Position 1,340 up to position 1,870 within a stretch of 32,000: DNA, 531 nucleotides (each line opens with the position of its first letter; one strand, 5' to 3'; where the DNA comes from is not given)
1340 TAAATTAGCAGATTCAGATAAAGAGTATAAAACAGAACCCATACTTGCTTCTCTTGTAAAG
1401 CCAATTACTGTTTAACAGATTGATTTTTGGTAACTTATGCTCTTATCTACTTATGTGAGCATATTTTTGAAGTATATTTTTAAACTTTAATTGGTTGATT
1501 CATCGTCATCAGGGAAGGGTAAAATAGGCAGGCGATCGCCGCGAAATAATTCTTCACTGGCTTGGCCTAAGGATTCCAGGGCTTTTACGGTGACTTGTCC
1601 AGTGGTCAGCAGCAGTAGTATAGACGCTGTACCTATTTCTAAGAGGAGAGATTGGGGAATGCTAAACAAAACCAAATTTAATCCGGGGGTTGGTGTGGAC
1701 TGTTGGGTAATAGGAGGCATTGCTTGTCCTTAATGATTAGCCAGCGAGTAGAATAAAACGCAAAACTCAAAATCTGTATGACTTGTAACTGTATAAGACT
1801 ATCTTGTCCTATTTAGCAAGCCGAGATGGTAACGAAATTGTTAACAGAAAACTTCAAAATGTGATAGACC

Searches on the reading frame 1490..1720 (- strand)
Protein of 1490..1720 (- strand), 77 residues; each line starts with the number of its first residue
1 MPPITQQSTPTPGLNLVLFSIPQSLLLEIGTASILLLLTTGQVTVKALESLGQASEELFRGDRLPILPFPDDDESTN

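Call 95: search_protein_families(library=pfam, proteins=[window:1490-1720:-], max_evalue=1)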
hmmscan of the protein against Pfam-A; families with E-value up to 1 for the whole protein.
window:1490-1720:- (77 aa): 0 families
